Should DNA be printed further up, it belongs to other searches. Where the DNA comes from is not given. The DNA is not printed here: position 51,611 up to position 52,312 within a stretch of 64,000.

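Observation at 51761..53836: Short SRAP-like protein (MC... N-terminus) placed directly in front of umuDC, overlapping the umuD start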

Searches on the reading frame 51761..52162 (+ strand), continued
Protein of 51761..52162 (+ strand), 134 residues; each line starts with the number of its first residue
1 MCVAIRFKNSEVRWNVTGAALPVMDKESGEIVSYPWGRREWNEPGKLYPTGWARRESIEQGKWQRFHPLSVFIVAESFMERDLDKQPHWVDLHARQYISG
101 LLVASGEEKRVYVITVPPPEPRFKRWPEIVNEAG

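Call 35: fold_search(model_id=the predicted structure, library=pdb)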
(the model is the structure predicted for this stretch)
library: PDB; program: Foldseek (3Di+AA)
matches with E <= 10: 154; with E <= 0.001: 0
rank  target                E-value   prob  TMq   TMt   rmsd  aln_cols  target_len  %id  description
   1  8d2m_B                1.1e-02  1.00  0.49  0.32   7.2       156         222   14  Covalent Schiff base complex of YedK C2A and abasic DNA (released 2023-04-12)
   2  6nua_A                1.2e-02  1.00  0.49  0.32   7.1       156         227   14  DNA-protein crosslink between E. coli YedK and ssDNA containing an abasic site (released 2019-06-26)
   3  6kbz_D                1.3e-02  1.00  0.53  0.35   5.3       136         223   16  Crystal structure of yedK with ssDNA containing a tetrahydrofuran abasic site (released 2019-07-10)
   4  6kbz_H                2.2e-02  0.99  0.47  0.31   7.1       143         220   14  Crystal structure of yedK with ssDNA containing a tetrahydrofuran abasic site (released 2019-07-10)
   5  8d2m_A                2.6e-02  0.99  0.49  0.32   7.1       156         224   14  Covalent Schiff base complex of YedK C2A and abasic DNA (released 2023-04-12)
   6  6nuh_A                2.9e-02  1.00  0.53  0.34   5.4       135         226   16  Non-covalent DNA-protein complex between E. coli YedK and ssDNA containing an abasic site analog (released 2019-06-26)
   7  6kcq_B                2.9e-02  1.00  0.53  0.35   5.3       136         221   16  Crystal structure of yedK with ssDNA containing an abasic site (released 2019-07-10)
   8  9k32_A                4.3e-01  0.09  0.18  0.05  14.9       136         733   11  Cryo-EM structure of the NbaCas9-guide RNA-target DNA complex (released 2026-02-04)
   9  8ae5_D                7.8e-01  0.05  0.16  0.15  14.6       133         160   16  Crystal structure of human legumain in complex with macrocypin 1a (released 2022-09-28)
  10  1ea9_C                1.4e+00  0.06  0.14  0.05  13.9        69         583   25  Cyclomaltodextrinase (released 2002-06-06)
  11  2p39_A                1.5e+00  0.02  0.14  0.13  15.3       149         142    9  Crystal structure of human FGF23 (released 2007-04-10)
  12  6frh_A                1.6e+00  0.04  0.20  0.17  15.2       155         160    9  Crystal structure of Ssp DnaB Mini-Intein variant M86 (released 2019-01-30)
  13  4v19_D                1.7e+00  0.05  0.19  0.12  13.9       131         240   13  Structure of the large subunit of the mammalian mitoribosome, part 1 of 2 (released 2014-10-08)
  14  9lgi_A                1.9e+00  0.04  0.19  0.05  17.5       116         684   16  Cryo-EM structure of a type II-D CRISPR-Cas9 in complex with single-guided RNA and double-stranded DNA (released 2025-08-20)
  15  7p2y_e                2.5e+00  0.04  0.16  0.15  11.1       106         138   10  F1Fo-ATP synthase from Acinetobacter baumannii (state 1) (released 2022-02-02)
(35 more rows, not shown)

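Call 38: find_encoding_contigs(protein=P0004, flank=4000, max_places=4)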
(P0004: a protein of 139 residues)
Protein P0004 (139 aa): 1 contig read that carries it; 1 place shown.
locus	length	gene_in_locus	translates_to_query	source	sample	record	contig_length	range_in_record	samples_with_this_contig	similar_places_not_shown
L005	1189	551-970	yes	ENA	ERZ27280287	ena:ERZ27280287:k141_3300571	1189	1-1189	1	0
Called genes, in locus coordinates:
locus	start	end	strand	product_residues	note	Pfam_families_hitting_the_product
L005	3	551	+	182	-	?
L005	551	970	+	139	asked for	-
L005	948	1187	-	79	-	?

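Call 47: find_related_loci(query=A4, collection=genome_contigs, flank=5000)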
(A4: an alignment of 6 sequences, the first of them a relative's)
Query A4 (149 aa) in genome_contigs; peptide patterns used: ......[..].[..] (x = any residue, [..] = any of these).
272 stretches matched a pattern; 257 encode a relative of the query (tblastn E <= 1e-3); the best 80 are kept; 80 distinct loci.
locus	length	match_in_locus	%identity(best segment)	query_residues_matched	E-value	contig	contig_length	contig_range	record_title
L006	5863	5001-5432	72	1-145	2e-65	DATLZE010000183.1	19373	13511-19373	MAG TPA_asm: Burkholderiales bacterium isolate SMAG_U13290 k141_352437, whole genome shotgun sequence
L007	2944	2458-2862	55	1-141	1e-46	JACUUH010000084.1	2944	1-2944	MAG: Gammaproteobacteria bacterium isolate Kmv26 NODE_15613_length_2944_cov_15.617169, whole genome shotgun sequence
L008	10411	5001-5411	51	1-143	4e-45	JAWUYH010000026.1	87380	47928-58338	MAG: Gammaproteobacteria bacterium isolate HBSea_ice_MAG788 BAT.788_246266_flag=0_multi=12.9983_len=87380, whole genome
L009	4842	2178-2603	53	1-148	3e-45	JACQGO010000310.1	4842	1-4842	MAG: Betaproteobacteria bacterium isolate NC_groundwater_1075_Ag_S2p5_65_1559 S_2p5_S6_coassembly_k141_3702588, whole ge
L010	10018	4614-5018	51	1-141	2e-44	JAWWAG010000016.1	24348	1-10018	MAG: Methylophaga sp. isolate HN14.bin.50 k141_245979_length_24348_cov_141.8999, whole genome shotgun sequence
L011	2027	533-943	50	1-143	2e-44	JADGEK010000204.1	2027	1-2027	MAG: Gammaproteobacteria bacterium isolate BB34 NODE_84056_length_2027_cov_15.462656, whole genome shotgun sequence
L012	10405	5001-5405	50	1-141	7e-44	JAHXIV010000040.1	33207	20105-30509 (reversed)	MAG: gamma proteobacterium symbiont of Taylorina sp. isolate L037_T1 c_000000000037, whole genome shotgun sequence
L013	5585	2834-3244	52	1-143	9e-44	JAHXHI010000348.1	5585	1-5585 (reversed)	MAG: gamma proteobacterium symbiont of Bathyaustriella thionipta isolate L181_T1 c_000000000433, whole genome shotgun se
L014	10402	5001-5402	54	1-141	9e-44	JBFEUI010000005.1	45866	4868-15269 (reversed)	MAG: Thiohalomonadaceae bacterium isolate Mix_mud07.2021.05.54 k141_613800_length_45866_cov_11.0539, whole genome shotgu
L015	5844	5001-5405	56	1-142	7e-44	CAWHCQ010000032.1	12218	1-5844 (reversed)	MAG: uncultured Gammaproteobacteria bacterium isolate MFD03551.bin.2.59 genome assembly, contig: contig_45012, whole gen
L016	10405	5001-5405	50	1-141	3e-43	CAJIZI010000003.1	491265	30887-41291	MAG: uncultured Gammaproteobacteria bacterium isolate FRAM18_bin228 genome assembly, contig: FRAM18_bin228-3, whole geno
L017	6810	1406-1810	56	1-142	4e-43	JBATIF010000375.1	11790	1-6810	MAG: Gammaproteobacteria bacterium isolate MFD10279_ilm_asm_bin30 k127_184237, whole genome shotgun sequence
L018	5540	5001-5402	53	1-141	8e-43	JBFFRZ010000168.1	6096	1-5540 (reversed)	MAG: Gammaproteobacteria bacterium isolate Mix_mud21.2022.07.24 k141_1827875_length_6096_cov_7.0000, whole genome shotgu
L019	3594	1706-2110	54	1-142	6e-43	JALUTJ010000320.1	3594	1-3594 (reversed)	MAG: Chromatiales bacterium isolate S146_metabat2_scaf2bin.254 S146_NODE_37930_length_3594_cov_2.831266, whole genome sh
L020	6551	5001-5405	53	1-142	6e-43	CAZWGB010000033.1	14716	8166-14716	MAG TPA_asm: uncultured Woeseiaceae bacterium isolate SRP260945_co1_111 genome assembly, contig: NODE_6725_length_14716_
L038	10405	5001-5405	48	1-141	2e-41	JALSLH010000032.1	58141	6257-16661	MAG: Methylophaga sp. isolate 355-202_metabat1_scaf2bin.068_VB 355-202_scaffold_217_c1, whole genome shotgun sequence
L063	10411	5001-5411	51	1-144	3e-40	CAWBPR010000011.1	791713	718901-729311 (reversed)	MAG: uncultured Gammaproteobacteria bacterium isolate MFD03804.bin.2.3 genome assembly, contig: contig_19693, whole geno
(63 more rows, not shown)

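Call 51: search_protein_families(library=pfam, proteins=[L038:3015-3743:+, L038:3750-4982:+, L038:5001-5426:+, L038:5628-6809:-, L038:6882-8894:+, L038:1491-2738:-, L063:3016-3609:+, L063:3623-4879:+, L063:5001-5420:+, L063:6291-7640:-], max_evalue=0.001)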
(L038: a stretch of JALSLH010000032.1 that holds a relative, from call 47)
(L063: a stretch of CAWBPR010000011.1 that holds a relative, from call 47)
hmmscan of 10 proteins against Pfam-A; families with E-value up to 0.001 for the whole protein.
L038:3015-3743:+ (243 aa): 3 families
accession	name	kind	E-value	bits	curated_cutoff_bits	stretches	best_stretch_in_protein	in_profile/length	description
PF00717.28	Peptidase_S24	-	4.4e-27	94.5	23.3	1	122-236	1-116/116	Peptidase S24-like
PF01726.22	LexA_DNA_bind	-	1.2e-10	41.5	23.7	1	43-104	4-65/65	LexA DNA binding domain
PF09339.16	HTH_IclR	-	1.6e-06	28.2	22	1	54-97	8-50/52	IclR helix-turn-helix domain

L038:3750-4982:+ (411 aa): 3 families
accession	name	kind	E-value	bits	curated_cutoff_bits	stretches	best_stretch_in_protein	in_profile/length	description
PF00817.25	IMS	-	3.4e-43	147.5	23.2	1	15-160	1-147/148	impB/mucB/samB family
PF11799.13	IMS_C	-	2.6e-10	41.2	20.7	1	248-354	1-109/109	impB/mucB/samB family C-terminal domain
PF21999.2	IMS_HHH_1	-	7.7e-05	23.5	27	1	197-237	12-53/53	DNA polymerase-iota, thumb domain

L038:5001-5426:+ (142 aa): 0 families

L038:5628-6809:- (393 aa): 3 families
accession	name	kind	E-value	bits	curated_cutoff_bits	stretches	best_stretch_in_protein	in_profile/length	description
PF00155.27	Aminotran_1_2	-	3.5e-75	253.9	19.7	1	32-388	2-361/361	Aminotransferase class I and II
PF12897.13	Asp_aminotransf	-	3.3e-06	26.6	27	1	167-306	176-314/421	Aspartate amino-transferase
PF01041.23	DegT_DnrJ_EryC1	-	2.5e-05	24.1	19.8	1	107-167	56-115/360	DegT/DnrJ/EryC1/StrS aminotransferase family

L038:6882-8894:+ (671 aa): 8 families
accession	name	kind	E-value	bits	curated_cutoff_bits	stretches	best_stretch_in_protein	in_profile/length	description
PF17757.6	UvrB_inter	-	5.3e-35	119.8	22.9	1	163-253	1-91/91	UvrB interaction domain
PF12344.14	UvrB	-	6.1e-24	84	27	1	555-597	1-43/43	Ultra-violet resistance protein B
PF00271.37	Helicase_C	-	1.4e-19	70.8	23.5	1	440-548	8-109/110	Helicase conserved C-terminal domain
PF04851.21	ResIII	-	7.5e-10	39.4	22.5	1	17-91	4-83/164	Type III restriction enzyme, res subunit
PF00270.35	DEAD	-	2.3e-06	27.9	26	1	23-89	6-73/167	DEAD/DEAH box helicase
PF02151.25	UVR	-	7.1e-05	22.9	21.5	1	634-667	2-35/36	UvrB/uvrC motif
PF13604.12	AAA_30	-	0.00023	21.4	27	1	27-81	9-66/191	AAA domain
PF14814.11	UB2H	-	0.00053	20.4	27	0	165-207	1-43/85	Bifunctional transglycosylase second domain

L038:1491-2738:- (415 aa): 2 families
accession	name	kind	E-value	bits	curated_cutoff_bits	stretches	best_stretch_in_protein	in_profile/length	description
PF00092.34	VWA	-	1.7e-07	32.1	23.8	1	71-220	2-143/174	von Willebrand factor type A domain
PF13519.12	VWA_2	-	0.00041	21.4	27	0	72-177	2-95/107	von Willebrand factor type A domain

L063:3016-3609:+ (198 aa): 4 families
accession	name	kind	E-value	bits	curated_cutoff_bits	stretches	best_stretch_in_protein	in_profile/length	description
PF00717.28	Peptidase_S24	-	2e-29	102.1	23.3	1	78-192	1-116/116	Peptidase S24-like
PF01726.22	LexA_DNA_bind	-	1.1e-15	57.5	23.7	1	2-63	4-65/65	LexA DNA binding domain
PF09339.16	HTH_IclR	-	5.2e-06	26.6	22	1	16-55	11-49/52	IclR helix-turn-helix domain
PF12802.13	MarR_2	-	0.00049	20.6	27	0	2-58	3-54/61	MarR family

L063:3623-4879:+ (419 aa): 3 families
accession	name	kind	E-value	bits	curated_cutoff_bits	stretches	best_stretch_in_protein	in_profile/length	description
PF00817.25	IMS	-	2e-40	138.5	23.2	1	20-166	1-147/148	impB/mucB/samB family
PF11799.13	IMS_C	-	5.6e-12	46.5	20.7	1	254-357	1-104/109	impB/mucB/samB family C-terminal domain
PF21999.2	IMS_HHH_1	-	2.7e-05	25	27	1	194-243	3-53/53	DNA polymerase-iota, thumb domain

L063:5001-5420:+ (140 aa): 0 families

L063:6291-7640:- (449 aa): 2 families
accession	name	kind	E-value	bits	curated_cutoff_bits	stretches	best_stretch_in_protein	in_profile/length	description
PF01609.27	DDE_Tnp_1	-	5.1e-13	49.7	23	1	311-440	44-200/200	Transposase DDE domain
PF13751.12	DDE_Tnp_1_6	-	3.4e-05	24.6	25.1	1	381-441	62-122/125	Transposase DDE domain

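Call 58: search_protein_families(library=pfam, proteins=[P0051, P0034, P0018, P0017, P0055, P0098, P0109, P0047, P0071, P0044], max_evalue=0.1)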
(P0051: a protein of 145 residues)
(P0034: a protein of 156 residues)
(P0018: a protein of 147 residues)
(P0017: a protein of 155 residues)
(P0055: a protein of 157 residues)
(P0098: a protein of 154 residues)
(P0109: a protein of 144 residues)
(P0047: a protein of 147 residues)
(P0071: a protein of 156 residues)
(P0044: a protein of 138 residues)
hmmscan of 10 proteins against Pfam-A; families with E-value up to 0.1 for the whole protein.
P0051 (145 aa): 1 family
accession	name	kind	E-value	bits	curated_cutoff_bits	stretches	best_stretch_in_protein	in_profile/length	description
PF02586.19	SRAP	-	0.0015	18.6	27.1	1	72-142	101-171/214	SOS response associated peptidase (SRAP)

P0034 (156 aa): 1 family
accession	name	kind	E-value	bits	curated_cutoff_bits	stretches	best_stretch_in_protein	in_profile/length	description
PF02586.19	SRAP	-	0.031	14.3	27.1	1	119-145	146-172/214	SOS response associated peptidase (SRAP)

P0018 (147 aa): 1 family
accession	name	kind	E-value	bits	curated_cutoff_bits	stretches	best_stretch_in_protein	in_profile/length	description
PF02586.19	SRAP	-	0.00039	20.5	27.1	1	68-139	94-173/214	SOS response associated peptidase (SRAP)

P0017 (155 aa): 0 families

P0055 (157 aa): 1 family
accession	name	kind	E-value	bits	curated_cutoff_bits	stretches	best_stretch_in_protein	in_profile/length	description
PF02586.19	SRAP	-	0.00085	19.4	27.1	1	106-145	134-176/214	SOS response associated peptidase (SRAP)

P0098 (154 aa): 0 families

P0109 (144 aa): 1 family
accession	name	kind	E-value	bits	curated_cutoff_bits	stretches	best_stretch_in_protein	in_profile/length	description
PF02586.19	SRAP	-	0.0014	18.6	27.1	1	73-142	99-179/214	SOS response associated peptidase (SRAP)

P0047 (147 aa): 1 family
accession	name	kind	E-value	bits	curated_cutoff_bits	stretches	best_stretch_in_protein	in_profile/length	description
PF02586.19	SRAP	-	0.00075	19.5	27.1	1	17-143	37-171/214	SOS response associated peptidase (SRAP)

P0071 (156 aa): 0 families

P0044 (138 aa): 1 family
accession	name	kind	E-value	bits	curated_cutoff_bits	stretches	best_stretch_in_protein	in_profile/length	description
PF02586.19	SRAP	-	0.014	15.4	27.1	1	28-138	53-171/214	SOS response associated peptidase (SRAP)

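Call 63: list_cluster_members(proteins=[P0001, P0003, P0006, P0011, P0013, P0005, P0014, P0046, P0100, P0089])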
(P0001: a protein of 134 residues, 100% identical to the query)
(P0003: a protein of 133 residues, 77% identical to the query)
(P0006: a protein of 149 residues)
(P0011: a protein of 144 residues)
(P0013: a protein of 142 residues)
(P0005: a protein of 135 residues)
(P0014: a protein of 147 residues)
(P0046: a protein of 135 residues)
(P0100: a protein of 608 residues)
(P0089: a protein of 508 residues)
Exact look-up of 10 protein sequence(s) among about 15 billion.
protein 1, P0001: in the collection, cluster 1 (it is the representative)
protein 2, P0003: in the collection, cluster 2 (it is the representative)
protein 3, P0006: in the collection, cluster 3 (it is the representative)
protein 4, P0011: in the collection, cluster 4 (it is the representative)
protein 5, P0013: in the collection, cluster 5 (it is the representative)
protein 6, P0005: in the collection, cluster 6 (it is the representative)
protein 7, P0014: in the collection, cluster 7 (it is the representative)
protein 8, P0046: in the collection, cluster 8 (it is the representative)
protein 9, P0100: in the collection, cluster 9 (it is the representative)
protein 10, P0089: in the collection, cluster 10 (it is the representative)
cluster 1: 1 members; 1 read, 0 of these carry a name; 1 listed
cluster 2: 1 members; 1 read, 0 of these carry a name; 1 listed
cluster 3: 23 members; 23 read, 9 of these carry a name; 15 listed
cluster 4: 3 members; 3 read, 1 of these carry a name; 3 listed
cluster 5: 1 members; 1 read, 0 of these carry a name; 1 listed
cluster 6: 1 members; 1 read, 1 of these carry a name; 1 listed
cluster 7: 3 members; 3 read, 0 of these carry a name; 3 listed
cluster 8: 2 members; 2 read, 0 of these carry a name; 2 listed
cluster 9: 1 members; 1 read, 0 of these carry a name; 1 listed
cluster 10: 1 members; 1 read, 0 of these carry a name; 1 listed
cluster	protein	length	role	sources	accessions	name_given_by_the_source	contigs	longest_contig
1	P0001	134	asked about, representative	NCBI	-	-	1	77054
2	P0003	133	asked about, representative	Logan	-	-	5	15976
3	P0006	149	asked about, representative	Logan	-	-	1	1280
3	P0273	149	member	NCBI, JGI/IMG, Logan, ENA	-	putative SOS response-associated peptidase YedK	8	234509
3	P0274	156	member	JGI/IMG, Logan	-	putative SOS response-associated peptidase YedK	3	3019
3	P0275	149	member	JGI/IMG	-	putative SOS response-associated peptidase YedK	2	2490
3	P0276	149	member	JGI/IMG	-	putative SOS response-associated peptidase YedK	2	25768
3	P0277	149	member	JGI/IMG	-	putative SOS response-associated peptidase YedK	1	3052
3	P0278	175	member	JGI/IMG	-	putative SOS response-associated peptidase YedK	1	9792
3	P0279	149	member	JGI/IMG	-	putative SOS response-associated peptidase YedK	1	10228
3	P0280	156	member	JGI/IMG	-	putative SOS response-associated peptidase YedK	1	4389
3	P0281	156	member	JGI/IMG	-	putative SOS response-associated peptidase YedK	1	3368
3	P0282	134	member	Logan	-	-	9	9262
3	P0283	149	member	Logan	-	-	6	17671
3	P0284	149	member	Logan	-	-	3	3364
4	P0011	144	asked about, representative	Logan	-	-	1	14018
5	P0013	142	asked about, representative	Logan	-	-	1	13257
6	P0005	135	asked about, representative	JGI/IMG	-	hypothetical protein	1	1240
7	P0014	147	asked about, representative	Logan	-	-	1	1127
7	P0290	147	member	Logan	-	-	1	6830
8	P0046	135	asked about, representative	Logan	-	-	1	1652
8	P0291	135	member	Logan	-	-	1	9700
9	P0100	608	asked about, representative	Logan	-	-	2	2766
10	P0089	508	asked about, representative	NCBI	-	-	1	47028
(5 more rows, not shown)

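Call 64: find_encoding_contigs(protein=P0291, flank=4000, max_places=2)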
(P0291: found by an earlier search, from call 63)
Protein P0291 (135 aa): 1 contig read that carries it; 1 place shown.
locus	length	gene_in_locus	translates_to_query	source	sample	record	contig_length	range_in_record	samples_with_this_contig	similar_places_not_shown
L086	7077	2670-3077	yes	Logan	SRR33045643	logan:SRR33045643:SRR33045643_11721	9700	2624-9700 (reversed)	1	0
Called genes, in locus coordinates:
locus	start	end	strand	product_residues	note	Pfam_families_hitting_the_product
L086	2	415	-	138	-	?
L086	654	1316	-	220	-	PF02586:SRAP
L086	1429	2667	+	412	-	PF00817:IMS, PF11799:IMS_C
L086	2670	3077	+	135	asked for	-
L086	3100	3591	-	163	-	PF04002:RadC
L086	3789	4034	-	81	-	PF13560:HTH_31, PF01381:HTH_3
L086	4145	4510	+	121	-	-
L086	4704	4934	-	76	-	-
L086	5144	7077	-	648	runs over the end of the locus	PF03389:MobA_MobL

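Call 65: find_encoding_contigs(protein=P0290, flank=4000, max_places=2)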
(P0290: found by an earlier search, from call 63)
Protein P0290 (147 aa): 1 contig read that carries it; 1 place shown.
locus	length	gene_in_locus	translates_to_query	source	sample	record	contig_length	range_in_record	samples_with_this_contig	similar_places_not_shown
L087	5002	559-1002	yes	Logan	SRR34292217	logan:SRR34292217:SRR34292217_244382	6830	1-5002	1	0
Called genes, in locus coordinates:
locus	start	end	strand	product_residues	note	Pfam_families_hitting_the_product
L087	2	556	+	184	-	?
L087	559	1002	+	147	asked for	-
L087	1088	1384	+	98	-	-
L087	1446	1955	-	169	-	PF11697:DUF3293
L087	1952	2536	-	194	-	-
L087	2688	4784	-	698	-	PF08707:PriCT_2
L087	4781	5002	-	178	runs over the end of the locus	PF16793:RepB_primase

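Call 66: find_encoding_contigs(protein=P0089, flank=4000, max_places=2)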
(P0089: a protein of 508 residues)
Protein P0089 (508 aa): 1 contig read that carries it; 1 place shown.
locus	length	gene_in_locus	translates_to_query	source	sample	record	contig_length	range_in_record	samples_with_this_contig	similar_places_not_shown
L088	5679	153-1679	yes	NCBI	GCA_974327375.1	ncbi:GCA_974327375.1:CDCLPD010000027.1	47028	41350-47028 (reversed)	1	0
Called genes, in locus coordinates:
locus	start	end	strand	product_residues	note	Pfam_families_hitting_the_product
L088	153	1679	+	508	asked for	-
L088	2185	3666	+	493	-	PF23310:TPR_27 (faint), PF08238:Sel1, PF02810:SEC-C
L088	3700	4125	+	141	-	PF01502:PRA-CH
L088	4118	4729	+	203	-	PF06940:DUF1287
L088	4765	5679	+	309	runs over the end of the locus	PF02086:MethyltransfD12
